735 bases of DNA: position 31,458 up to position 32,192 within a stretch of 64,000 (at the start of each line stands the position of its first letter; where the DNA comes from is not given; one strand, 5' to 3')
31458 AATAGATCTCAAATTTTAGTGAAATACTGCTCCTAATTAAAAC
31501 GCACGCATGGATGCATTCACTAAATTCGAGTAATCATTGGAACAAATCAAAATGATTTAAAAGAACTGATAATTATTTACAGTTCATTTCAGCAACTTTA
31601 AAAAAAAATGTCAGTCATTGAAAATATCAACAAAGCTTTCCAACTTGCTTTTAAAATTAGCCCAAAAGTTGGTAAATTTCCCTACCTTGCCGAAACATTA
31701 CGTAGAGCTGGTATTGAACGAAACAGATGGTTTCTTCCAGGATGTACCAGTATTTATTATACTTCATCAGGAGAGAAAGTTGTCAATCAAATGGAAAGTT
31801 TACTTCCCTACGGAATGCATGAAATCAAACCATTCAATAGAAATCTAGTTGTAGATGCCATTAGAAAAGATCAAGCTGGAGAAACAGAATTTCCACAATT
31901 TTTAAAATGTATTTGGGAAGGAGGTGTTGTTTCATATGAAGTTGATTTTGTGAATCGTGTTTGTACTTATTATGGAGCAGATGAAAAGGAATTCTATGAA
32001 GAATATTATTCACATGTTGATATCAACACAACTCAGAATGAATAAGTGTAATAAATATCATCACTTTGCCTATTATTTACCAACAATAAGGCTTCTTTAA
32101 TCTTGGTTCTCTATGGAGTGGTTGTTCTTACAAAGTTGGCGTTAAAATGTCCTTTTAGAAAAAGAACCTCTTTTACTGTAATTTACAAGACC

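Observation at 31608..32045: Bacterial-type DUF1398 (YbaA-like) gene in a eukaryotic context, a candidate horizontal transfer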

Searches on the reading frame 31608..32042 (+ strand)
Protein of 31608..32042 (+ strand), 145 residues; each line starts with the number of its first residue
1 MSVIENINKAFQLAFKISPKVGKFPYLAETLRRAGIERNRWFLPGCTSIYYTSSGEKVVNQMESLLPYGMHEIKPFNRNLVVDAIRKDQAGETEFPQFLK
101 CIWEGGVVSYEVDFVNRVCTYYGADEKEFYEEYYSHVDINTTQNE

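Call 4: search_protein_families(library=pfam, proteins=[window:31608-32042:+], max_evalue=0.01)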
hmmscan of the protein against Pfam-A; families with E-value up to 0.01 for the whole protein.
window:31608-32042:+ (145 aa): 1 family
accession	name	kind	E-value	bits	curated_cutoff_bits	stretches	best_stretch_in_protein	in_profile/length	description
PF07166.16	DUF1398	-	3.5e-09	37.2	22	1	22-132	11-118/119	Protein of unknown function (DUF1398)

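Call 5: search_protein_families(library=ncbifam, proteins=[window:31608-32042:+], max_evalue=0.1)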
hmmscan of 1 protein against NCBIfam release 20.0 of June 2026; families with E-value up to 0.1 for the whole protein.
window:31608-32042:+ (145 aa): 0 families

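Call 6: search_solved_structures(query=window:31608-32042:+, max_evalue=1, show_alignments=3)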
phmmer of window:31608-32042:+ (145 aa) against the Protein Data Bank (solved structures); distinct sequences matched with E-value up to 1: 0.

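Call 7: find_homologous_proteins(query=window:31608-32042:+, max_evalue=0.001)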
Query window:31608-32042:+ (145 aa): 161 proteins with E <= 0.001 among 165 candidates; the best 120 are listed.
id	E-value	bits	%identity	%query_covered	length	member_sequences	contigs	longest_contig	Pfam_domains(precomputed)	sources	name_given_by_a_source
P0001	1.8e-94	331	100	100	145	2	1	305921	PF07166.17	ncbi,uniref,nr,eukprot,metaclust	ncbi:predicted protein [Naegleria gruberi]|uniref:Predicted protein n=1 Tax=Naegleria gruberi TaxID=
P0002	8.3e-40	154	54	94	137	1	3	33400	PF07166.17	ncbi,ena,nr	ncbi:MAG TPA: DUF1398 family protein [Pyrinomonadaceae bacterium]|nr:DUF1398 family protein [Pyrinom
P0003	5.3e-39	151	54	92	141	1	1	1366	PF07166.17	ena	-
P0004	6.4e-39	151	54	95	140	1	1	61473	PF07166.17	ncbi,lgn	-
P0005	7.1e-37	144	55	96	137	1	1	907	PF07166.17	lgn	-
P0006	1.0e-36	144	52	96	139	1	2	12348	PF07166.17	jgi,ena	-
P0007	1.0e-36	144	52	89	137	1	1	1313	PF07166.17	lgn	-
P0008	3.5e-36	142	53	90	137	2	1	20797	-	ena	-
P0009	1.0e-35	141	50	91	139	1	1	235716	PF07166.17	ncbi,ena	-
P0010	1.0e-35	141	51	96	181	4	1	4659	PF07166.17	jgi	jgi:uncharacterized protein YbcV (DUF1398 family)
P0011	1.3e-35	140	54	92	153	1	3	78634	PF07166.17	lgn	-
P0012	1.3e-35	140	52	90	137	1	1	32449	PF07166.17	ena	-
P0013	2.2e-35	140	53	96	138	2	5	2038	PF07166.17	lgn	-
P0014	2.3e-35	140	55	90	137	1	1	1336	PF07166.17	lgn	-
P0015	3.6e-35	139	52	90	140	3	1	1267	PF07166.17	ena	-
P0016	4.4e-35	139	52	90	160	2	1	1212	PF07166.17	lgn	-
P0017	4.6e-35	139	54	90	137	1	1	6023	PF07166.17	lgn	-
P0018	5.5e-35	138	50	95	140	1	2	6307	PF07166.17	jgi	jgi:uncharacterized protein YbcV (DUF1398 family)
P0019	5.6e-35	138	49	96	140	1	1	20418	PF07166.17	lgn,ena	-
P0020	6.0e-35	138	51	91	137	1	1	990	PF07166.17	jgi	jgi:uncharacterized protein YbcV (DUF1398 family)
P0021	6.0e-35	138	49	96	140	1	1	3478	PF07166.17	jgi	-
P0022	7.1e-35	138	51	94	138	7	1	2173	PF07166.17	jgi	jgi:uncharacterized protein YbcV (DUF1398 family)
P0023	9.9e-35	137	50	91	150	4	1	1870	PF07166.17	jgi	-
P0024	1.1e-34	137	52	90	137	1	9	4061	PF07166.17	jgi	jgi:uncharacterized protein YbcV (DUF1398 family)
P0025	1.3e-34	137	52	90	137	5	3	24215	PF07166.17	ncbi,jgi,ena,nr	ncbi:MAG TPA: DUF1398 family protein [Rhodanobacter sp.]|nr:DUF1398 family protein [Rhodanobacter sp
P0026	1.3e-34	137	52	90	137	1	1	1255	PF07166.17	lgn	-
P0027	1.5e-34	137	53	85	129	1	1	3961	PF07166.17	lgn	-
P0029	1.6e-34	137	50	96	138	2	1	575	PF07166.17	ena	-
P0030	1.6e-34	137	52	94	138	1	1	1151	PF07166.17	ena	-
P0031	1.7e-34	137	48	91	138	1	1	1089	PF07166.17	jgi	jgi:uncharacterized protein YbcV (DUF1398 family)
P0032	1.8e-34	137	52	90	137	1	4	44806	PF07166.17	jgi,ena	jgi:uncharacterized protein YbcV (DUF1398 family)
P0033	1.8e-34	137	52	90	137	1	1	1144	PF07166.17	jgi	jgi:uncharacterized protein YbcV (DUF1398 family)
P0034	2.1e-34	136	50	90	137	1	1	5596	PF07166.17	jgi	jgi:uncharacterized protein YbcV (DUF1398 family)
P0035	2.3e-34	136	48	91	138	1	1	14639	PF07166.17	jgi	jgi:uncharacterized protein YbcV (DUF1398 family)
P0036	2.3e-34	136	49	92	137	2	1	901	PF07166.17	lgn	-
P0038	2.5e-34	136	52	90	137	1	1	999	PF07166.17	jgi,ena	-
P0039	2.7e-34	136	52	91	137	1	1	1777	PF07166.17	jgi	jgi:uncharacterized protein YbcV (DUF1398 family)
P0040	3.1e-34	136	51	91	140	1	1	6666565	PF07166.17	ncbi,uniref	ncbi:DUF1398 domain-containing protein [Paludibaculum fermentans]|uniref:DUF1398 domain-containing p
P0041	3.2e-34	136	49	96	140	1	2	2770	PF07166.17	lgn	-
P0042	3.4e-34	136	51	89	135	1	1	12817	PF07166.17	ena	-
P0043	3.6e-34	136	52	90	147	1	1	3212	PF07166.17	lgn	-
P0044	3.6e-34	136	48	98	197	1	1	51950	PF07166.17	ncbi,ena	-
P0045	3.7e-34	136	53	89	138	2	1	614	PF07166.17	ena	-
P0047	4.3e-34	135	48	96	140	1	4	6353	PF07166.17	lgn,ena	-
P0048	4.4e-34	135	54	90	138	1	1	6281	PF07166.17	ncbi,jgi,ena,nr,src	ncbi:MAG TPA: DUF1398 family protein [Terriglobia bacterium]|nr:DUF1398 family protein [Terriglobia 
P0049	4.6e-34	135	48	96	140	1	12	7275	PF07166.17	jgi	jgi:uncharacterized protein YbcV (DUF1398 family)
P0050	4.9e-34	135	51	94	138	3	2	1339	PF07166.17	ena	-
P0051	4.9e-34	135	49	91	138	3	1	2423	PF07166.17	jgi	jgi:uncharacterized protein YbcV (DUF1398 family)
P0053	5.8e-34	135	50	90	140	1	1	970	PF07166.17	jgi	jgi:uncharacterized protein YbcV (DUF1398 family)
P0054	6.4e-34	135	52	90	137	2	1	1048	PF07166.17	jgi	jgi:uncharacterized protein YbcV (DUF1398 family)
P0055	6.7e-34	135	48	92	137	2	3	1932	PF07166.17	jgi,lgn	jgi:uncharacterized protein YbcV (DUF1398 family)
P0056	8.1e-34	135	49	90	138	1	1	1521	PF07166.17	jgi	jgi:uncharacterized protein YbcV (DUF1398 family)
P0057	8.2e-34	135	51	90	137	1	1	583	PF07166.17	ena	-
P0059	1.0e-33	134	50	94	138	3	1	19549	PF07166.17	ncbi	-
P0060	1.1e-33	134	49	90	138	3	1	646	PF07166.17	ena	-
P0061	1.2e-33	134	55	79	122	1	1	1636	PF07166.17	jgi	jgi:uncharacterized protein YbcV (DUF1398 family)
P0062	1.2e-33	134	49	92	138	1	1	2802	PF07166.17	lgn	-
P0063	1.3e-33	134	55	79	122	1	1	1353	PF07166.17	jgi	jgi:uncharacterized protein YbcV (DUF1398 family)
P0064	1.4e-33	134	48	90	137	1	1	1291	PF07166.17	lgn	-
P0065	1.4e-33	134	50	92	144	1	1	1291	PF07166.17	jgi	jgi:uncharacterized protein YbcV (DUF1398 family)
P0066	1.5e-33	134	52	95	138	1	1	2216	PF07166.17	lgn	-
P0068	1.5e-33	134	52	90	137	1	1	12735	PF07166.17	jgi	jgi:uncharacterized protein YbcV (DUF1398 family)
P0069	1.8e-33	133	55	79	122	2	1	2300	PF07166.17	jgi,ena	jgi:uncharacterized protein YbcV (DUF1398 family)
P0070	2.2e-33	133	52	90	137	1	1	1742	PF07166.17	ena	-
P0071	2.2e-33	133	47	90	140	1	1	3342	PF07166.17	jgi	jgi:uncharacterized protein YbcV (DUF1398 family)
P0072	2.2e-33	133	53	94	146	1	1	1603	PF07166.17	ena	-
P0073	2.3e-33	133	52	90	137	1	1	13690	PF07166.17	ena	-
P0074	2.3e-33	133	52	90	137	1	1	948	PF07166.17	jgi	jgi:uncharacterized protein YbcV (DUF1398 family)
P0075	2.4e-33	133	50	90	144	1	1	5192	PF07166.17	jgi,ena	jgi:uncharacterized protein YbcV (DUF1398 family)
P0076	2.4e-33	133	50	90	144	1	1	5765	PF07166.17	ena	-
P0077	3.1e-33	133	52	90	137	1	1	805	PF07166.17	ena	-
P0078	3.1e-33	133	51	90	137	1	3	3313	PF07166.17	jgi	jgi:uncharacterized protein YbcV (DUF1398 family)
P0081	3.3e-33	133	50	90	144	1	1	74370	PF07166.17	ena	-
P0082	3.8e-33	132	52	90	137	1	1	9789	PF07166.17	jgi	jgi:uncharacterized protein YbcV (DUF1398 family)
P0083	3.8e-33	132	48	95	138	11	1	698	PF07166.17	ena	-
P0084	4.0e-33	132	50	90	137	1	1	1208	PF07166.17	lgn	-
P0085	4.3e-33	132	50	90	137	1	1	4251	PF07166.17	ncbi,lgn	-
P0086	4.3e-33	132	51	90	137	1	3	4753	PF07166.17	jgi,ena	jgi:uncharacterized protein YbcV (DUF1398 family)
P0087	4.5e-33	132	52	90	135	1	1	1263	PF07166.17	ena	-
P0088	4.5e-33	132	50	90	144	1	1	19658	PF07166.17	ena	-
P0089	4.7e-33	132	51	94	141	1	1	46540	PF07166.17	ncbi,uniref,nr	ncbi:DUF1398 domain-containing protein [Steroidobacter sp.]|uniref:DUF1398 domain-containing protein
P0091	5.3e-33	132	52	90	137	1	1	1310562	PF07166.17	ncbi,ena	-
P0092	6.0e-33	132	51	90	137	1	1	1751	PF07166.17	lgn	-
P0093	7.5e-33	131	52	90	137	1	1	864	PF07166.17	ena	-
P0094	7.7e-33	131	50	90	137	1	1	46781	PF07166.17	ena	-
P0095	8.6e-33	131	50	89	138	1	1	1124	PF07166.17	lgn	-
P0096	9.7e-33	131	52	90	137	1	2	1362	PF07166.17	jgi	jgi:uncharacterized protein YbcV (DUF1398 family)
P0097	1.1e-32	131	51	90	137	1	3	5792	PF07166.17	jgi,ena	-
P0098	1.1e-32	131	51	90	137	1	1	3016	PF07166.17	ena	-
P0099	1.3e-32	131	53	79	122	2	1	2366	PF07166.17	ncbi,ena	-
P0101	1.5e-32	130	50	90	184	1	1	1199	PF07166.17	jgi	jgi:uncharacterized protein YbcV (DUF1398 family)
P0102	1.6e-32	130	48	90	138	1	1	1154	PF07166.17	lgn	-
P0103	1.9e-32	130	50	90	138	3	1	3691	PF07166.17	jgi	jgi:uncharacterized protein YbcV (DUF1398 family)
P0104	2.0e-32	130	49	90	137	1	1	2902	PF07166.17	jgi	jgi:uncharacterized protein YbcV (DUF1398 family)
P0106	2.1e-32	130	50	90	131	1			PF07166.17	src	-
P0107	2.2e-32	130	50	90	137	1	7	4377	PF07166.17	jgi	jgi:uncharacterized protein YbcV (DUF1398 family)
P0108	2.3e-32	130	51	90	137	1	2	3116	PF07166.17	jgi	jgi:uncharacterized protein YbcV (DUF1398 family)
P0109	2.4e-32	130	49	94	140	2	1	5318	PF07166.17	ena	-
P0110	2.4e-32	130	47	96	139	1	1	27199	PF07166.17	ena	-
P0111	2.6e-32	130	50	90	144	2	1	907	PF07166.17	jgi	-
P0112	3.4e-32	129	46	90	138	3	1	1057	PF07166.17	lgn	-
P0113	4.6e-32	129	50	95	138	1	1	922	PF07166.17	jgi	jgi:uncharacterized protein YbcV (DUF1398 family)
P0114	5.2e-32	129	49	90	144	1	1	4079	PF07166.17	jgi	jgi:uncharacterized protein YbcV (DUF1398 family)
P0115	7.9e-32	128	48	89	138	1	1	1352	PF07166.17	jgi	jgi:uncharacterized protein YbcV (DUF1398 family)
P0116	1.1e-31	128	49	90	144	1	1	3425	PF07166.17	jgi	jgi:uncharacterized protein YbcV (DUF1398 family)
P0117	1.1e-31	128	50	90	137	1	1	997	PF07166.17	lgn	-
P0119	1.3e-31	127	50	94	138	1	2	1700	PF07166.17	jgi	jgi:uncharacterized protein YbcV (DUF1398 family)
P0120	1.5e-31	127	54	79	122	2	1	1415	PF07166.17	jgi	jgi:uncharacterized protein YbcV (DUF1398 family)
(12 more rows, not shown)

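Call 14: find_related_loci(query=window:31608-32042:+, collection=genome_contigs, flank=5000)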
Query window:31608-32042:+ (145 aa) in genome_contigs; peptide patterns used: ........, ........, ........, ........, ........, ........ (x = any residue, [..] = any of these).
85 stretches matched a pattern, but none encodes a relative of the query by tblastn (E <= 1e-3).

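Call 16: find_related_loci(query=A1, collection=genome_contigs, flank=4000)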
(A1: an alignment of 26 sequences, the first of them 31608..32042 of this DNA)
Query A1 (145 aa) in genome_contigs; peptide patterns used: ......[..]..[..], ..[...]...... (x = any residue, [..] = any of these).
600 stretches matched a pattern (row limit reached: there are more); 520 encode a relative of the query (tblastn E <= 1e-3); the best 80 are kept; 80 distinct loci.
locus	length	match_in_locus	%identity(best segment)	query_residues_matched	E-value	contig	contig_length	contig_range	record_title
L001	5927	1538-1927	53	2-133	3e-46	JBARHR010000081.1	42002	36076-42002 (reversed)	MAG: Gallionella sp. isolate MFD06487_ilm_asm_bin4 k127_36012, whole genome shotgun sequence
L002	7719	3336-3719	54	4-133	7e-45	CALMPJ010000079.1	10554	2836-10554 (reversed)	MAG TPA_asm: uncultured Acidobacteria bacterium isolate SRR2107211_bin.12_CONCOCT_v1.1_MAG genome assembly, contig: ERZ7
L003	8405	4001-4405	54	3-140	3e-44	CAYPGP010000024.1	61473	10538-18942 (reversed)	MAG TPA_asm: uncultured Chloracidobacterium sp. isolate binchicken_co105_75 genome assembly, contig: NODE_544_length_614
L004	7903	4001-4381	53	5-133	4e-43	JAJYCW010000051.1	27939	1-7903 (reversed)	MAG: bacterium isolate BP9.bin74 NODE_2859_length_27939_cov_1.479397, whole genome shotgun sequence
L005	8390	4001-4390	49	2-133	3e-42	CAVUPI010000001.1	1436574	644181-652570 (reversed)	MAG: uncultured Acidobacteriota bacterium isolate MFD06092.bin.1.270 genome assembly, contig: contig_18427, whole genome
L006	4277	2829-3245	52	3-144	3e-42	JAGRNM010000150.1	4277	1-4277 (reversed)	MAG: Deltaproteobacteria bacterium isolate HKST-UBA10199 NODE_150_length_4277_cov_3.505714, whole genome shotgun sequenc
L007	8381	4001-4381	53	5-133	3e-42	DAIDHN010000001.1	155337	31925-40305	MAG TPA_asm: Chthonomonadaceae bacterium isolate clean12 NODE_1_length_155337_cov_4.890984, whole genome shotgun sequenc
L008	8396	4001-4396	53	1-133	1e-42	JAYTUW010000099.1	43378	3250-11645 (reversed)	MAG: Sideroxydans sp. isolate GFS_5629 GFS_5629_98, whole genome shotgun sequence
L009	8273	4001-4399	52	4-139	1e-42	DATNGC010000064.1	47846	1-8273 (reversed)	MAG TPA_asm: Elusimicrobiota bacterium isolate SMAG_U11311 k141_713910, whole genome shotgun sequence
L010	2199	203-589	51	3-133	3e-42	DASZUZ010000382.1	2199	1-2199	MAG TPA_asm: Bryobacteraceae bacterium isolate SMAG_U6118 k141_281739, whole genome shotgun sequence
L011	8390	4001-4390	50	2-133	5e-42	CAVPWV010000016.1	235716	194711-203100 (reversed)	MAG: uncultured Acidobacteriota bacterium isolate MFD10064.bin.2.2 genome assembly, contig: contig_26609, whole genome s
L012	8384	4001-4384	52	4-133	1e-41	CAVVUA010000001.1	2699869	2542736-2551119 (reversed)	MAG: uncultured Acidobacteriota bacterium isolate MFD04434.bin.1.18 genome assembly, contig: contig_23036, whole genome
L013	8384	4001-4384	52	4-133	6e-42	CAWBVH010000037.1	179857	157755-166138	MAG: Candidatus Acidoferrales bacterium isolate MFD03975.bin.2.171 genome assembly, contig: contig_41969, whole genome s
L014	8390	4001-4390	52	4-135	6e-42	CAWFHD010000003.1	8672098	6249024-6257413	MAG: uncultured Solibacteraceae bacterium isolate MFD04967.bin.1.230 genome assembly, contig: contig_6177, whole genome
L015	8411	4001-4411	50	3-141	1e-41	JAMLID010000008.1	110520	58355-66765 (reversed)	MAG: Oligoflexia bacterium isolate ACE_NR_PROT1 ACE_NR_PROT1_8, whole genome shotgun sequence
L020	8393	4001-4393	50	1-133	6e-41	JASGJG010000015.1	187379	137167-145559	MAG: Armatimonas sp. isolate 5N410 JMF-2111-06-0005.ont.bin.410_14, whole genome shotgun sequence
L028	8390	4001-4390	51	2-133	1e-40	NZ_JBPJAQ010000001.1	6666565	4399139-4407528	Paludibaculum fermentans strain T20B24 1, whole genome shotgun sequence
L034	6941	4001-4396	50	4-133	1e-40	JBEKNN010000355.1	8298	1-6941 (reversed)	MAG: Bryobacteraceae bacterium isolate SPRUCE 418 SPRUCE_418_355, whole genome shotgun sequence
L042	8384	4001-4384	51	4-133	9e-41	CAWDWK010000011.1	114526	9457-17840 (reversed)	MAG: uncultured Solibacteraceae bacterium isolate MFD05521.bin.2.66 genome assembly, contig: contig_11627, whole genome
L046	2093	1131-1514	52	4-133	2e-40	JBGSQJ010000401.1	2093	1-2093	MAG: Bdellovibrionales bacterium isolate JTS-AC328 k141_2598320, whole genome shotgun sequence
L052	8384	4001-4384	49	4-133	3e-40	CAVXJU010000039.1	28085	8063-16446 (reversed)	MAG: Terriglobia bacterium isolate MFD03044.bin.2.17 genome assembly, contig: contig_64164, whole genome shotgun sequenc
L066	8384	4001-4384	50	4-133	3e-40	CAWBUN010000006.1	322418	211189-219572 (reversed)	MAG: uncultured Solibacteraceae bacterium isolate MFD06714.bin.2.93 genome assembly, contig: contig_33115, whole genome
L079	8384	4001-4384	51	4-133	4e-40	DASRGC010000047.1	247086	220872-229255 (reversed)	MAG TPA_asm: Acidobacteriaceae bacterium isolate SMAG_U10048 k141_2404434, whole genome shotgun sequence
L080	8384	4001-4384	48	4-133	9e-40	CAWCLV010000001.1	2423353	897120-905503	MAG: Bryobacterales bacterium isolate MFD05502.bin.1.177 genome assembly, contig: contig_18523, whole genome shotgun seq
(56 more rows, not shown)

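Call 17: search_solved_structures(query=A1, max_evalue=1, show_alignments=2)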
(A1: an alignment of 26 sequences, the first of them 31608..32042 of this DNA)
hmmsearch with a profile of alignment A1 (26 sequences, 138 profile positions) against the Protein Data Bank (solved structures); distinct sequences matched with E-value up to 1: 2.
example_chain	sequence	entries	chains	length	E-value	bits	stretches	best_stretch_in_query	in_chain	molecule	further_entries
9lgo_H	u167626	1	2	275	0.24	14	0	3-36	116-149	cDNA FLJ55172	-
2hh8_A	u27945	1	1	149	0.77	12.4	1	60-126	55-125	Hypothetical protein ydfO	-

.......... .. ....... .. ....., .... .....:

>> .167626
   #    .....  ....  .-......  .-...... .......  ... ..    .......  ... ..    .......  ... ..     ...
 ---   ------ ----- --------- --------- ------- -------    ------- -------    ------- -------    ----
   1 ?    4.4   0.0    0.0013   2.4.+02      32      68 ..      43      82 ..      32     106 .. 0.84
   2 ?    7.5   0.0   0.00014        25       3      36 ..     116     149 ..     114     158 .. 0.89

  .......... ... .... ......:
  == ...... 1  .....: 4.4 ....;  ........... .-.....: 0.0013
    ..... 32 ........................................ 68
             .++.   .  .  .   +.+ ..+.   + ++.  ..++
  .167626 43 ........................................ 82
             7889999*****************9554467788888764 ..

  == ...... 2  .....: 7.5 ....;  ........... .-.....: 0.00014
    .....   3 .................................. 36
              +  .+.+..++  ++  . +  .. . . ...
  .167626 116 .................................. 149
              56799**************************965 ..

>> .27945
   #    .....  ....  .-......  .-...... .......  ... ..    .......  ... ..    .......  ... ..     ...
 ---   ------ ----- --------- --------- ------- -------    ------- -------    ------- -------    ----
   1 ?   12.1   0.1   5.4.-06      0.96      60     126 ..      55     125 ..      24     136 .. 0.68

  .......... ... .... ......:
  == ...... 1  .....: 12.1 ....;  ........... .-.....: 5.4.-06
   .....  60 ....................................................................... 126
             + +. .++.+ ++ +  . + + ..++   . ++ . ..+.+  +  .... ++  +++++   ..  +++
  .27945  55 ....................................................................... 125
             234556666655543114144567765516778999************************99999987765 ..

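Call 18: search_protein_representatives(protein=window:31608-32042:+)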
Query: 145 residues. Proteins with E-value up to 0.001 (for the whole library): 388; up to 1e-10: 109; up to 1e-30: 6. The best 150 are listed.
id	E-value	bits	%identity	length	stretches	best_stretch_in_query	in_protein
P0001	5.6e-95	331.2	100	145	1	1-145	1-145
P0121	1.7e-42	161.0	57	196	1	5-139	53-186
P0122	9.1e-36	139.2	52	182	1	6-139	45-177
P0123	3.6e-33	130.8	50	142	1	3-138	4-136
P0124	6.4e-33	130.0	48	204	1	4-140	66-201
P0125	7.9e-33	129.7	50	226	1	4-139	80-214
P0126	1.9e-30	121.9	46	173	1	4-135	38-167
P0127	3.4e-29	117.9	46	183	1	4-139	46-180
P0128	7.1e-29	116.8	46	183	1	3-139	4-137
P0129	3.6e-27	111.3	44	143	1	4-139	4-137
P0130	9.7e-27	109.9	46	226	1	3-133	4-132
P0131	2.7e-26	108.4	45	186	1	4-133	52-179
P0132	5.1e-26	107.6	44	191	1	3-140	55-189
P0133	7.1e-26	107.1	46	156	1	4-138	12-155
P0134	1.2e-25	106.4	46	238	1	4-133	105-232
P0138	1.7e-23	99.4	43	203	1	3-138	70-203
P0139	1.1e-22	96.8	40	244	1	6-133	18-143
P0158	6.7e-17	78.0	45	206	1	19-140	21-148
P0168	2.4e-15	73.0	35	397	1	6-137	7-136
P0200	5.6e-12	62.0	34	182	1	22-138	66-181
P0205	8.5e-12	61.5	34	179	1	14-140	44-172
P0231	1.4e-10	57.5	41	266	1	31-133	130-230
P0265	2.3e-09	53.6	57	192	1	17-76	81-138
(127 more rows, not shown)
